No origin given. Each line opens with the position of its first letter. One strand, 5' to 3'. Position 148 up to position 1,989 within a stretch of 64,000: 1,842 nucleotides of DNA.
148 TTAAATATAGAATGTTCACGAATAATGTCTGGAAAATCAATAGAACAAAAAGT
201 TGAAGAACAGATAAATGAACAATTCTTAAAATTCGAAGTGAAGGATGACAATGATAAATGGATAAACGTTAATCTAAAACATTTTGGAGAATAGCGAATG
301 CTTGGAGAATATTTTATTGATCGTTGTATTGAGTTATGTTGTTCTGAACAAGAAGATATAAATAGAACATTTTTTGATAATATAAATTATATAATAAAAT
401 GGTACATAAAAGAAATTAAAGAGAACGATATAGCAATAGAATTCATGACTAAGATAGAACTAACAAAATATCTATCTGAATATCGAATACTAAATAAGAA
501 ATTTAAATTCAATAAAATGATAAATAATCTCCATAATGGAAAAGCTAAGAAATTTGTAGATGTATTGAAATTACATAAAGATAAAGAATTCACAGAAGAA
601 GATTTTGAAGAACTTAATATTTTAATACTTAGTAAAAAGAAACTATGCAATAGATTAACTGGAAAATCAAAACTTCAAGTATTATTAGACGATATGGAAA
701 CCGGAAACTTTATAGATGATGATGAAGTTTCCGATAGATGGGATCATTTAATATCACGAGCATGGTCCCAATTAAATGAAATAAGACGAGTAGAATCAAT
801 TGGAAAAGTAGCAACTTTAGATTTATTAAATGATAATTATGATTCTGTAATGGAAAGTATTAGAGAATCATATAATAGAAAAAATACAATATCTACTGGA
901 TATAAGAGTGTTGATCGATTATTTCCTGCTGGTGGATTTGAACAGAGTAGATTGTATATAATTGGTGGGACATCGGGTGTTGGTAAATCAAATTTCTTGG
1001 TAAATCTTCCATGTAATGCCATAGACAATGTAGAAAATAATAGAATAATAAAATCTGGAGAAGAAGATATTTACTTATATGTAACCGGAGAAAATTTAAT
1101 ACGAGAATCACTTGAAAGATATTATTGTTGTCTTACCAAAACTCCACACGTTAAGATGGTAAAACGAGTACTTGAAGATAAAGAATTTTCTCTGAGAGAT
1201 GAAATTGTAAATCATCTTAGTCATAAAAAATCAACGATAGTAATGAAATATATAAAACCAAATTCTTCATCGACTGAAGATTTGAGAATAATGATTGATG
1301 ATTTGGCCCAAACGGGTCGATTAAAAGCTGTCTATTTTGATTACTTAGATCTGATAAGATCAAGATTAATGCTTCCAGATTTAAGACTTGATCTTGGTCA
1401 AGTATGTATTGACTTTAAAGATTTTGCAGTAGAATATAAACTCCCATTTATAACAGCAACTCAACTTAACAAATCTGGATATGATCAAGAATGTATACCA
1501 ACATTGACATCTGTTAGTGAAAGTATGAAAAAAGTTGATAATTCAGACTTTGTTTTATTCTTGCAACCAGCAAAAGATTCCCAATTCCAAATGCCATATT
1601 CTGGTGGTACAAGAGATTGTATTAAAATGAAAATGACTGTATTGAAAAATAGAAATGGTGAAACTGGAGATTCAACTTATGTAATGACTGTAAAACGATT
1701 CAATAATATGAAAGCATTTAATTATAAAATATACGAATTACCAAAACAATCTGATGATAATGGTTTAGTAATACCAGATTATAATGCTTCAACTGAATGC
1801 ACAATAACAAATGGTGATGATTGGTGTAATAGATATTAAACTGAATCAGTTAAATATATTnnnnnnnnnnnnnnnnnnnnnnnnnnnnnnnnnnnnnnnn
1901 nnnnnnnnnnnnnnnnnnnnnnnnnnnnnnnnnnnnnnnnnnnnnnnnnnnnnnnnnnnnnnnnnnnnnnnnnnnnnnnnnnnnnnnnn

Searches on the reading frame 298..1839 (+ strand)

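Call 13: search_protein_families(library=phrogs, proteins=[window:298-1839:+], max_evalue=0.001)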
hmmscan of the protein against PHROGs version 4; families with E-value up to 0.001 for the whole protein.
window:298-1839:+ (513 aa): 3 families
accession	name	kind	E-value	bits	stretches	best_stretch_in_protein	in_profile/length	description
phrog_19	-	DNA, RNA and nucleotide metabolism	5.8e-44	152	1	130-482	269-582/621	DnaB-like replicative helicase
phrog_243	-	DNA, RNA and nucleotide metabolism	1.4e-13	51.5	1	212-457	30-248/273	DnaB-like replicative helicase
phrog_239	-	DNA, RNA and nucleotide metabolism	8.8e-13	49.1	1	178-460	324-585/801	DNA primase/helicase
